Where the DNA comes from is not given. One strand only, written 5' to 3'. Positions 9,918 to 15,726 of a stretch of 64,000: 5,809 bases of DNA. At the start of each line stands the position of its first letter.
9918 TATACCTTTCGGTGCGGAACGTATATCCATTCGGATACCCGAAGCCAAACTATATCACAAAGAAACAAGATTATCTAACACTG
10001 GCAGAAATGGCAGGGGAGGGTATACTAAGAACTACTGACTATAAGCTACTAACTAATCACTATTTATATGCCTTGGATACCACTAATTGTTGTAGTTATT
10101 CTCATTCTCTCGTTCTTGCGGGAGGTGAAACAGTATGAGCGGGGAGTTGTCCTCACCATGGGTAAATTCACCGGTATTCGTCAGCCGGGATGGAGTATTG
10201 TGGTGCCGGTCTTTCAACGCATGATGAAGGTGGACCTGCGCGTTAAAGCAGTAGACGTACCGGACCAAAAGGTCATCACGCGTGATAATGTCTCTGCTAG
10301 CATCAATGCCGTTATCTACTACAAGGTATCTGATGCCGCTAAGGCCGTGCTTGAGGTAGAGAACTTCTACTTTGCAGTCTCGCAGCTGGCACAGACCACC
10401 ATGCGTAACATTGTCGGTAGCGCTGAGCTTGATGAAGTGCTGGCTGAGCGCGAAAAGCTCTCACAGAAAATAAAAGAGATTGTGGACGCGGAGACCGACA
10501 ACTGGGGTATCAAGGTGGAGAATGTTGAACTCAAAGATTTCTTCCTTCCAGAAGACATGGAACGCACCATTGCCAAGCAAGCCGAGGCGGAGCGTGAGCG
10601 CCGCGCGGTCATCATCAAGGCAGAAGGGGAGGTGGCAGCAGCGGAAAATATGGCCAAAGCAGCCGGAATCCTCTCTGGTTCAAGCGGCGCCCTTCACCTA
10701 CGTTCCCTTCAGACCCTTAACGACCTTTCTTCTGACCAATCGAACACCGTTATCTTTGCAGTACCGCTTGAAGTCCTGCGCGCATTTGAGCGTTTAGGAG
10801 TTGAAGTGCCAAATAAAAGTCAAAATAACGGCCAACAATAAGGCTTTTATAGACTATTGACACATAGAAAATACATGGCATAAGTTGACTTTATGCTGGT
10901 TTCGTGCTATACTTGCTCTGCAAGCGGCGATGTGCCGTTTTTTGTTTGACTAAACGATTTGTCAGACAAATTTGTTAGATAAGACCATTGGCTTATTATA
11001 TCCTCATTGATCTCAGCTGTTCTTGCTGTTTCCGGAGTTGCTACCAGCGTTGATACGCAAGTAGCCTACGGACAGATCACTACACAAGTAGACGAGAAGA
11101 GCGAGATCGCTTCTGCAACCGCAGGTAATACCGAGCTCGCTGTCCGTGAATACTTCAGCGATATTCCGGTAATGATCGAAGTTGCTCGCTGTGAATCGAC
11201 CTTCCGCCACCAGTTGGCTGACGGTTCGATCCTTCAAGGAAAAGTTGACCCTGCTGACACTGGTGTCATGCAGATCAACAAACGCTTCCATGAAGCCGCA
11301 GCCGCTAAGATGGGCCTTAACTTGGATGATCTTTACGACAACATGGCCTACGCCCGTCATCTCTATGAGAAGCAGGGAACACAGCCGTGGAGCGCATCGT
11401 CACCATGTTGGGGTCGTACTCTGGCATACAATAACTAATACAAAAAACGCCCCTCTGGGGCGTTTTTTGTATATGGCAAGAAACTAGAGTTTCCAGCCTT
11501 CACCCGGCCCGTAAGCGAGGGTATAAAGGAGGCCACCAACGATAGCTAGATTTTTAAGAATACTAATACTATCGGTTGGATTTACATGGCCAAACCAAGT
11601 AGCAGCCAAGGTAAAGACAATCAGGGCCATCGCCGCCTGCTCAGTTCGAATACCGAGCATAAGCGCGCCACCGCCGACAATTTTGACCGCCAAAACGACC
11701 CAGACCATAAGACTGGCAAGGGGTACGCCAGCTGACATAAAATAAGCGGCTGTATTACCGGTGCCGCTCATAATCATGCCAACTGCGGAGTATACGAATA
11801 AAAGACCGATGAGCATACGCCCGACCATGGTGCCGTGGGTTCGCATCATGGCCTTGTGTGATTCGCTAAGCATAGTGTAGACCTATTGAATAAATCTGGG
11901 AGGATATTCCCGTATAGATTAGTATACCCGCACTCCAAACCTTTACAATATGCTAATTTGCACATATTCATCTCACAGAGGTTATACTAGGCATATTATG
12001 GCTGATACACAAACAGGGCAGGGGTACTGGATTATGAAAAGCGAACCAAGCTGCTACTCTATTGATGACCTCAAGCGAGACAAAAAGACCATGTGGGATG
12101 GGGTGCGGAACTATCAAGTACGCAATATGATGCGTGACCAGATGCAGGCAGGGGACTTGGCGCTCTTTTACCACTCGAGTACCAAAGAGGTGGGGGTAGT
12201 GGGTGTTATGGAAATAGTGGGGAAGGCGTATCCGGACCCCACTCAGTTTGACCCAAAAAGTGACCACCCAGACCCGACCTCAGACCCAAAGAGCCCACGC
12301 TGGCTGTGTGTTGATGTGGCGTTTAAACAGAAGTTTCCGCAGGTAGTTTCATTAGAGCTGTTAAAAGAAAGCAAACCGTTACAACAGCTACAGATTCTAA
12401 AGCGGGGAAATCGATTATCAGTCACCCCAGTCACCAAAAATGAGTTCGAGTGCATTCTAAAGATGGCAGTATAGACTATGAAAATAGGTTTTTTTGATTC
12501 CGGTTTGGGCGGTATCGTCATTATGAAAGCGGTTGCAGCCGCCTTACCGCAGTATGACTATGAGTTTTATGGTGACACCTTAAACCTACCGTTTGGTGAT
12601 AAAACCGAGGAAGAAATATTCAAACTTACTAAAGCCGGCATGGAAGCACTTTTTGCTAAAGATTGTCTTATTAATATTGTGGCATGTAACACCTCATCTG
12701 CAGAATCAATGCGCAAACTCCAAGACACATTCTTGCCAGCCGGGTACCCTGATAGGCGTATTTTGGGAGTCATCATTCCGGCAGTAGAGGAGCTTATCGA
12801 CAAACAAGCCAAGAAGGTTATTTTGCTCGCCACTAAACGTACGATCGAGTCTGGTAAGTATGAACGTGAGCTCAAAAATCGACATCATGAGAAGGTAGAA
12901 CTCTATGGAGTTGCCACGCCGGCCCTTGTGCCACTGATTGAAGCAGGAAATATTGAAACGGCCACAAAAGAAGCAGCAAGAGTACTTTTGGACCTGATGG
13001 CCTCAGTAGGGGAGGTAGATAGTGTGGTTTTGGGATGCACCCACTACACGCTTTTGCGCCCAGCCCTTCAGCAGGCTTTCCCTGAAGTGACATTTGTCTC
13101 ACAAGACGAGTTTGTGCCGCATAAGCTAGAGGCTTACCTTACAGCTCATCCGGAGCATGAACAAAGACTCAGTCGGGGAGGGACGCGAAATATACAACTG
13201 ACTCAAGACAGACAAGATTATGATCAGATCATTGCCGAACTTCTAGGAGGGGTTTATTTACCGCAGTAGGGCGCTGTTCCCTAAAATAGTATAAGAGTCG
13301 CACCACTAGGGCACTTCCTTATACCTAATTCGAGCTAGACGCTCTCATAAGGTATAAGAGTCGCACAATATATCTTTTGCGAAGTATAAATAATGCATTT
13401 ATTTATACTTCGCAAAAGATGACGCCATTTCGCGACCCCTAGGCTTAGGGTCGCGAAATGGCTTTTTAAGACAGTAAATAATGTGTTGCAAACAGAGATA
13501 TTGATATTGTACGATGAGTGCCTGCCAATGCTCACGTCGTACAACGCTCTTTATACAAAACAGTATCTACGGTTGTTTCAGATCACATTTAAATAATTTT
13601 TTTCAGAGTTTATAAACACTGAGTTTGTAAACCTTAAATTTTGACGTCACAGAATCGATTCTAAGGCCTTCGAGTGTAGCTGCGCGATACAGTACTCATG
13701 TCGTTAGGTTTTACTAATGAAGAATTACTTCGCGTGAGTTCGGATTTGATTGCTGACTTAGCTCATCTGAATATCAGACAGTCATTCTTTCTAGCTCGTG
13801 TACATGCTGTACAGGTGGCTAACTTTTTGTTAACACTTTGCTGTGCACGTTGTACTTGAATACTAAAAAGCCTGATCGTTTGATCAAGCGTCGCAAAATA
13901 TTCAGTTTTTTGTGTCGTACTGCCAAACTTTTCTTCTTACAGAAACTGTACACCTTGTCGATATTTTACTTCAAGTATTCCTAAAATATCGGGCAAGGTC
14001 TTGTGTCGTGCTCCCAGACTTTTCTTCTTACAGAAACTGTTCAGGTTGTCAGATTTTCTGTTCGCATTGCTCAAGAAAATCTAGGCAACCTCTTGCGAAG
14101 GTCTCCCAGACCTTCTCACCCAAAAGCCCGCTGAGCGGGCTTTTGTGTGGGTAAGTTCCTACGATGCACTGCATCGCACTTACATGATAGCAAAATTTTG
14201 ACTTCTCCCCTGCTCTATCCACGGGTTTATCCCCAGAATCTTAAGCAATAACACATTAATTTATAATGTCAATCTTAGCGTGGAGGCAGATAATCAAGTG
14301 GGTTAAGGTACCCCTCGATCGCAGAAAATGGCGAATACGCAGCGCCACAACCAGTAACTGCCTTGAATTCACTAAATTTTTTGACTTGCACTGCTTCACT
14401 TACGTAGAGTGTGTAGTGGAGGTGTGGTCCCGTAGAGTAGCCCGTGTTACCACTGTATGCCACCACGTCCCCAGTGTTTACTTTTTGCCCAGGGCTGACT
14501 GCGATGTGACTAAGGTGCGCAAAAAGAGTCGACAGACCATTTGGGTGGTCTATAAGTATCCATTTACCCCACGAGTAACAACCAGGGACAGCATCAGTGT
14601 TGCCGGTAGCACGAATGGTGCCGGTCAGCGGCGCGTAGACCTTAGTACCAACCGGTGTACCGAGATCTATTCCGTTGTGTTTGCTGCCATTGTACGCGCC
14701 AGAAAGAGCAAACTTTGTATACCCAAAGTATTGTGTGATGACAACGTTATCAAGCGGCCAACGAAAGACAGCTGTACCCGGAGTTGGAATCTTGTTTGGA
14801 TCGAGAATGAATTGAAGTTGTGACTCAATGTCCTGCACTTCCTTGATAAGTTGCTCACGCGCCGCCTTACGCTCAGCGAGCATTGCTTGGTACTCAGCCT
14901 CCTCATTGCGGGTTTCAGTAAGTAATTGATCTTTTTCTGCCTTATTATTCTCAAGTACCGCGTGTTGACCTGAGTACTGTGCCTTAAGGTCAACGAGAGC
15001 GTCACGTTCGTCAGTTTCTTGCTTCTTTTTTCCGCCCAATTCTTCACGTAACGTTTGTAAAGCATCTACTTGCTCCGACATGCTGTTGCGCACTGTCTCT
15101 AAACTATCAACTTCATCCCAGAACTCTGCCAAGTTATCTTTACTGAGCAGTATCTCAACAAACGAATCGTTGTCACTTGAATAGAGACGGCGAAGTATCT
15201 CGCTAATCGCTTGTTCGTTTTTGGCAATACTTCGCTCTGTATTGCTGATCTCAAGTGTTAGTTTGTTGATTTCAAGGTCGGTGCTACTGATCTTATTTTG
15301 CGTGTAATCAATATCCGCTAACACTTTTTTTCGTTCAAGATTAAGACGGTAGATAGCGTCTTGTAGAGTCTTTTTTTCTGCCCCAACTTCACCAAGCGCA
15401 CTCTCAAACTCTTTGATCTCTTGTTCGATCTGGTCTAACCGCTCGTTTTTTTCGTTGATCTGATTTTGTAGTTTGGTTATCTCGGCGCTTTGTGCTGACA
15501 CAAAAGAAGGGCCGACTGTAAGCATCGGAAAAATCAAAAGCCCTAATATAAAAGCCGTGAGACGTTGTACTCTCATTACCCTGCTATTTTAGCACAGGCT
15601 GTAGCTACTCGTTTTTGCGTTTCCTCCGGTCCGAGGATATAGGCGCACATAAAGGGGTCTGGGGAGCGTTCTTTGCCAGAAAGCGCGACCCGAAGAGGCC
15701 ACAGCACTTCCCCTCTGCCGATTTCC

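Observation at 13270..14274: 1-kb non-coding region between convergent genes, packed with long perfect inverted repeats and tandem co-varying hairpin units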

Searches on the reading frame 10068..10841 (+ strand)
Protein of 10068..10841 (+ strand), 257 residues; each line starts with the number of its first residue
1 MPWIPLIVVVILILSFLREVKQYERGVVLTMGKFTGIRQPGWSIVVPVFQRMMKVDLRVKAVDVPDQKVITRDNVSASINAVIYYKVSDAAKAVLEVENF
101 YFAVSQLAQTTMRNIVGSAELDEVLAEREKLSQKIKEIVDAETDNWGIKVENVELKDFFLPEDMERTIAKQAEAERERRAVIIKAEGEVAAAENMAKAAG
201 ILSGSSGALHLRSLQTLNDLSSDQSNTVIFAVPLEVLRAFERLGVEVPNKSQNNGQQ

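Call 6: search_protein_families(library=pfam, proteins=[window:10068-10841:+], max_evalue=0.01)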
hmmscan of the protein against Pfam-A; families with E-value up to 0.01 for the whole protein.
window:10068-10841:+ (257 aa): 2 families
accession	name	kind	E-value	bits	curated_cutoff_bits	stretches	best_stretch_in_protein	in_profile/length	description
PF01145.31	Band_7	-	9.7e-42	143.4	23.6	1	19-188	2-175/176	SPFH domain / Band 7 family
PF13421.11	Band_7_1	-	1e-05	25.7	24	1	104-173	137-208/211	SPFH domain-Band 7 family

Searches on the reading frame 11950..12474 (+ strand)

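Call 6: search_protein_families(library=pfam, proteins=[window:11950-12474:+], max_evalue=0.01)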
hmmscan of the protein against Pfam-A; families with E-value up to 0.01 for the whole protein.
window:11950-12474:+ (174 aa): 1 family
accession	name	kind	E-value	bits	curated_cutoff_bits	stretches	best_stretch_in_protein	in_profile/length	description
PF01878.24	EVE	-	1.1e-56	191.3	23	1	26-172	2-145/145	EVE domain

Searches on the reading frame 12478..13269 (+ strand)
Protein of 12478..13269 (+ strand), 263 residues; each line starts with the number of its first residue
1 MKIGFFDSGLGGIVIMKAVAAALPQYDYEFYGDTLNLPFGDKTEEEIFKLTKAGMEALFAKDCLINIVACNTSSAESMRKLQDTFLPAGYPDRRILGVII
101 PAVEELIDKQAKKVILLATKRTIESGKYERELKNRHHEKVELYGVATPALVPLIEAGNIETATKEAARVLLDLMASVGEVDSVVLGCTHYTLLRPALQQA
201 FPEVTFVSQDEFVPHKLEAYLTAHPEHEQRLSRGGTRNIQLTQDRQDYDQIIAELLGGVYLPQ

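Call 6: search_protein_families(library=pfam, proteins=[window:12478-13269:+], max_evalue=0.01)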
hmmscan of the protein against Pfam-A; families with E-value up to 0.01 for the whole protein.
window:12478-13269:+ (263 aa): 1 family
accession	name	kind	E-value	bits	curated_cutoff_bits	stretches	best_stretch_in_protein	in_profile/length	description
PF01177.27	Asp_Glu_race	-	1.4e-12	48.3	31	1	60-203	65-197/211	Asp/Glu/Hydantoin racemase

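Call 12: find_encoding_contigs(protein=window:12478-13269:+, flank=3000, max_places=6)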
Protein window:12478-13269:+ (263 aa): 3 contigs read that carry it; 2 places shown.
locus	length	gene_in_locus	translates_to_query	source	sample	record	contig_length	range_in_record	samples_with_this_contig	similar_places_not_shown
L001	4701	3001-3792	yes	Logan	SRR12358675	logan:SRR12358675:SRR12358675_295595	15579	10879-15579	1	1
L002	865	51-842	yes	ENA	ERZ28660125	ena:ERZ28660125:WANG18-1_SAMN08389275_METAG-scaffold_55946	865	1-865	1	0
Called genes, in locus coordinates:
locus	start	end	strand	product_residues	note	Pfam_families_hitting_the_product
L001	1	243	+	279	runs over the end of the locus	PF00480:ROK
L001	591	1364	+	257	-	PF01145:Band_7, PF13421:Band_7_1 (weak)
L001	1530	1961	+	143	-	-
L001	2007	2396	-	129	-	PF07681:DoxX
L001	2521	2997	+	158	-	PF01878:EVE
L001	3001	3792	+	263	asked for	PF01177:Asp_Glu_race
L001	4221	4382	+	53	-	-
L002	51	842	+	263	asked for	PF01177:Asp_Glu_race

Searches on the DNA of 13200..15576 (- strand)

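Call 8: search_rna_families(source=window, start=13200, end=14350, threshold=evalue, max_evalue=10, show_alignments=3)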
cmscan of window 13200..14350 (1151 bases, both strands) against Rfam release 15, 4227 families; matches with E-value up to 10: 16.
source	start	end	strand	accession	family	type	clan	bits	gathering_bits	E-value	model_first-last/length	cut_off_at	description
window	13359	13437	-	RF04161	mir-3688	Gene; miRNA;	-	24.8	84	0.023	1-88/88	no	mir-3688 microRNA precursor family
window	13371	13429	+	RF02733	ToxT_thermometer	Cis-reg; thermoregulator;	-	23.9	81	0.33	1-71/71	no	ToxT 5' UTR thermometer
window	14117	14183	-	RF00506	Thr_leader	Cis-reg; leader;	-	23.3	55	0.093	1-118/118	no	Threonine operon leader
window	13372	13420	+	RF03512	mir-3479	Gene; miRNA;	-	23.1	79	0.071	1-74/74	no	mir-3479 microRNA precursor family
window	13356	13439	-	RF04201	MIR7510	Gene; miRNA;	-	23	93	0.1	1-79/79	no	MIR7510 microRNA precursor family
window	14053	14146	+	RF00106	RNAI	Gene; antisense;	-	22.6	47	0.13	1-102/102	no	RNAI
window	13368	13491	-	RF02642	Spy491311c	Gene; sRNA;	-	22.5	178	0.14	1-143/143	no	S. pyogenes small RNA Spy491311c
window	13576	13654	-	RF01176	snR78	Gene; snRNA; snoRNA; CD-box;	CL00063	20.9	48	2.2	1-82/82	no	Small nucleolar RNA snR78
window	13388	13558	+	RF01254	snR34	Gene; snRNA; snoRNA; HACA-box;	CL00042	19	39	8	1-206/206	no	Small nucleolar RNA snR34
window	13376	13416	-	RF03986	mir-6095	Gene; miRNA;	-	18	100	5.2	1-83/83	no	mir-6095 microRNA precursor family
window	13350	13493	+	RF01451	S_pombe_snR97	Gene; snRNA; snoRNA; HACA-box;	-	18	100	6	1-148/148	no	small nucleolar RNA snR97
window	13750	13888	+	RF02121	FTX_3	Gene; lncRNA;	-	17.6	55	4.1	1-147/147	no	FTX transcript, XIST regulator conserved region 3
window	13930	14152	+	RF02079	STnc180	Gene; sRNA;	-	17.2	50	1.3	1-208/208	no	Enterobacterial sRNA STnc180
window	14080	14129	-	RF01768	flavi_FSE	Cis-reg; frameshift_element;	-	15.4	43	1.3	1-62/62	no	ribosomal frameshift site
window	13896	14013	-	RF00418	SNORA58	Gene; snRNA; snoRNA; HACA-box;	CL00036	14.5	75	9.6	1-136/136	no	Small nucleolar RNA SNORA58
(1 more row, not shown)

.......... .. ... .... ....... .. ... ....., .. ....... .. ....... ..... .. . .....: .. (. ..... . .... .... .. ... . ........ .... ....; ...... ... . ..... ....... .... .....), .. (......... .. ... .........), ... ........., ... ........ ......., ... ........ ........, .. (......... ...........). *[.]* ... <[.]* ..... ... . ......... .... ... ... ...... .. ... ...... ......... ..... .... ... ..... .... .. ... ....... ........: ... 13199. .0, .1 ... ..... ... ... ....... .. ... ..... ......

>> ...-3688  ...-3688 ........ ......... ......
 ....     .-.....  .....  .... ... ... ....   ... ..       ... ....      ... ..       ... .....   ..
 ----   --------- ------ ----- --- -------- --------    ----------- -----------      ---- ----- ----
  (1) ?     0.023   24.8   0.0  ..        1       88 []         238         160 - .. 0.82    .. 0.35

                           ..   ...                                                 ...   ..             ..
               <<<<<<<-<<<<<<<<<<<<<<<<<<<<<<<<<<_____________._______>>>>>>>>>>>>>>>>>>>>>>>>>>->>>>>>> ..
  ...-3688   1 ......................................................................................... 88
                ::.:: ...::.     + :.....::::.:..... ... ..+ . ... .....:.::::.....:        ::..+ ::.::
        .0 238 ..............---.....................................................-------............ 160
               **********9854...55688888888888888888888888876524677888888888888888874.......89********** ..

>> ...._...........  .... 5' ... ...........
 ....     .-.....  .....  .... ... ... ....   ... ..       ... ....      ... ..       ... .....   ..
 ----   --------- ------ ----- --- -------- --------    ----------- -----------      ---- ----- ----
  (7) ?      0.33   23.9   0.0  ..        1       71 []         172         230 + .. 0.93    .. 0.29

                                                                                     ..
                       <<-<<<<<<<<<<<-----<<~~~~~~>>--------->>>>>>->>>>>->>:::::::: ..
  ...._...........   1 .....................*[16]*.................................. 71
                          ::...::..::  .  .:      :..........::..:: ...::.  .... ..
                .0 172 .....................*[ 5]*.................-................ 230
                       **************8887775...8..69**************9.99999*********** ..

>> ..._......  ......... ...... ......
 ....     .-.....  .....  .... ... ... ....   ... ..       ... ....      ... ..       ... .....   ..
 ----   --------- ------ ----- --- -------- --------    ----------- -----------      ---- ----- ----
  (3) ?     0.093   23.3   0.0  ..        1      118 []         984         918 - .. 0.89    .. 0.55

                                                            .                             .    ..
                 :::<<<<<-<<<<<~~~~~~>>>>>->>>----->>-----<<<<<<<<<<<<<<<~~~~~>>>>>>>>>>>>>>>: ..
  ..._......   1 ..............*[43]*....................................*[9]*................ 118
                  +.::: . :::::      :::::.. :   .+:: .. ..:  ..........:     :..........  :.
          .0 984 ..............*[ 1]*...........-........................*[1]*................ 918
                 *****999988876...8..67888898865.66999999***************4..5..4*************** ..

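Call 57: search_rna_families(sources=[L003, L004, L006, L008, L011, L015, L022, L023, L081, L135, L146], threshold=gathering)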
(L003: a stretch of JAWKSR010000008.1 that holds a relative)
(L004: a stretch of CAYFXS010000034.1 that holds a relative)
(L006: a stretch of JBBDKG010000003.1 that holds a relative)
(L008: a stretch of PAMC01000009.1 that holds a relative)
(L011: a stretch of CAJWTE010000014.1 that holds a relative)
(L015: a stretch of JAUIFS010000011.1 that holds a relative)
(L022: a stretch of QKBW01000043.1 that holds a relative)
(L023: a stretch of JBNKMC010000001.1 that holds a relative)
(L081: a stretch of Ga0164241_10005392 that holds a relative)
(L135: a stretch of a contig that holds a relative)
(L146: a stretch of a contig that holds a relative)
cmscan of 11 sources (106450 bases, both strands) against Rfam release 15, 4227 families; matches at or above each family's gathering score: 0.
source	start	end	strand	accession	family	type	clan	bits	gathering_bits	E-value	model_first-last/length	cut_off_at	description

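Call 68: build_rna_model(alignment_id=A4, structure=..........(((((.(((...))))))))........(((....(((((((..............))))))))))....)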
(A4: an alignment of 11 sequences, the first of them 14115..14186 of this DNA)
Model R1 built from alignment A4 (11 sequences, 80 columns); structure: as given.
model positions 74; base pairs 18; branch points 1; effective number of sequences 3.44; information 0.763 bits per position. Calibrated on 0.2 Mb of random sequence (short: E-values are rough).
structure used (alignment columns):
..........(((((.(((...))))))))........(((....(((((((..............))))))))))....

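Call 69: search_with_rna_model(model_id=R1, sources=[window, L003, L004, L005, L006, L007, L008, L010, L011, L012, L013, L014, L015, L016, L017, L018, L019, L020, L021, L022, L023, L024, L035, L038, L040, L042, L050, L053, L054, L058, L069, L076, L078, L081, L087, L101, L103, L109, L110, L112, L113, L118, L122, L124, L128, L135, L146], max_evalue=1, make_alignment=true)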
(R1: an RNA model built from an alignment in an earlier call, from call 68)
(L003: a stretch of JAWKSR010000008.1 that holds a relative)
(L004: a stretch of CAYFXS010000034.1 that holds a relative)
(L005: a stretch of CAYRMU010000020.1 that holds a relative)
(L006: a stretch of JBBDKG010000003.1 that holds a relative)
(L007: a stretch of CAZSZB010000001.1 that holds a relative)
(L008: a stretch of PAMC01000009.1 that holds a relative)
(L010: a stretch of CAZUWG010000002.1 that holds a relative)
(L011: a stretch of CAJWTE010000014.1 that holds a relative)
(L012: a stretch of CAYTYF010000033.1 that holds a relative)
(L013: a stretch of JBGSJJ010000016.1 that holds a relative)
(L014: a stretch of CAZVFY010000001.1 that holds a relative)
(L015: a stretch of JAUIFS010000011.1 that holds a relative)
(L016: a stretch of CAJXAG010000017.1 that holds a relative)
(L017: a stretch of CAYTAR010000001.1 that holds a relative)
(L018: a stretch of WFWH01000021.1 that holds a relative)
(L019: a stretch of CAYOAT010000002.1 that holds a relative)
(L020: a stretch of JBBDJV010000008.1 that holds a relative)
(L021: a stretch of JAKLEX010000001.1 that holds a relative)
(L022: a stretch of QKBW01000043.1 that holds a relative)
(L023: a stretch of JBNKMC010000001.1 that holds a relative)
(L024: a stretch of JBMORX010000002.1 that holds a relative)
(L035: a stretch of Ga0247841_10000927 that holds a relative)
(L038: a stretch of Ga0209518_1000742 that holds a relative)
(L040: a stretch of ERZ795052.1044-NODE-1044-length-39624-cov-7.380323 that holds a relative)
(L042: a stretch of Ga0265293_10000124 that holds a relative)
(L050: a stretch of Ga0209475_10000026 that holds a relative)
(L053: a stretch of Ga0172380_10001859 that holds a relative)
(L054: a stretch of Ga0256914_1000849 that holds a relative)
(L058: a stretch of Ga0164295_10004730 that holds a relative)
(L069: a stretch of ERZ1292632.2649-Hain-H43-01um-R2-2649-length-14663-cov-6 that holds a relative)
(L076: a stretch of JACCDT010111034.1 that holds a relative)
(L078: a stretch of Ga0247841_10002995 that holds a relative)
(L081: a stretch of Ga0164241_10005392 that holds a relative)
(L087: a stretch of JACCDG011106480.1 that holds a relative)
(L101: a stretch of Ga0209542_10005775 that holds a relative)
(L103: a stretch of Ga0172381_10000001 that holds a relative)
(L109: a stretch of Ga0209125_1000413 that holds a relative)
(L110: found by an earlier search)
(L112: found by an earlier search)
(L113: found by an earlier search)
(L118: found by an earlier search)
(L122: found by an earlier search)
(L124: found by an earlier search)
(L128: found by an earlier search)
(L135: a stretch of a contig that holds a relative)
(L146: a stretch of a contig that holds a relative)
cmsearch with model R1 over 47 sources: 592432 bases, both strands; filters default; matches with E-value up to 1: 16.
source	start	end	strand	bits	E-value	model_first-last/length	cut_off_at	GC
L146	8674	8747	-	83.8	3.9e-24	1-74/74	no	0.49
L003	1219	1288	+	81.1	2.8e-23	1-74/74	no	0.5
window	14117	14186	-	80.5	4.6e-23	1-74/74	no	0.54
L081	1118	1188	+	79.2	1.1e-22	1-74/74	no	0.46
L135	2632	2702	+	77.4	4.4e-22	1-74/74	no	0.58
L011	2506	2580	+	74.5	3.6e-21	1-74/74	no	0.48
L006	7381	7455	+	71.4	3.7e-20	1-74/74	no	0.56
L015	7345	7418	+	70.4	7.9e-20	1-74/74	no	0.54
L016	7455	7528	+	70.4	7.9e-20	1-74/74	no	0.54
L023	7369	7440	+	64.8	4.7e-18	1-74/74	no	0.58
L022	1346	1419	+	62.8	2e-17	1-74/74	no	0.57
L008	7362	7433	+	62.3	3.1e-17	1-74/74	no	0.46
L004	7368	7463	+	46.9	2.6e-12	1-74/74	no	0.51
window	14110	14147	+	12.7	0.23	31-72/74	no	0.58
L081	4078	4127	+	11.3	0.67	1-74/74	no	0.4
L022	1388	1415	-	10.9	0.9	42-69/74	no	0.64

Alignment A5: 16 matches aligned to the model, 108 columns, each read 5' to 3' on its own strand. Consensus structure (alignment columns), stored with it:
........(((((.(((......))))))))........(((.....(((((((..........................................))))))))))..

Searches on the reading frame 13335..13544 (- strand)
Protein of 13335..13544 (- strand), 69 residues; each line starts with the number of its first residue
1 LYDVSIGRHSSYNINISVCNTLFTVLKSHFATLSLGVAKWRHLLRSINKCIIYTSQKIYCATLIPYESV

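Call 6: search_protein_families(library=pfam, proteins=[window:13335-13544:-], max_evalue=0.01)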
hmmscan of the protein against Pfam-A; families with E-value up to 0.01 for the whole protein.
window:13335-13544:- (69 aa): 0 families
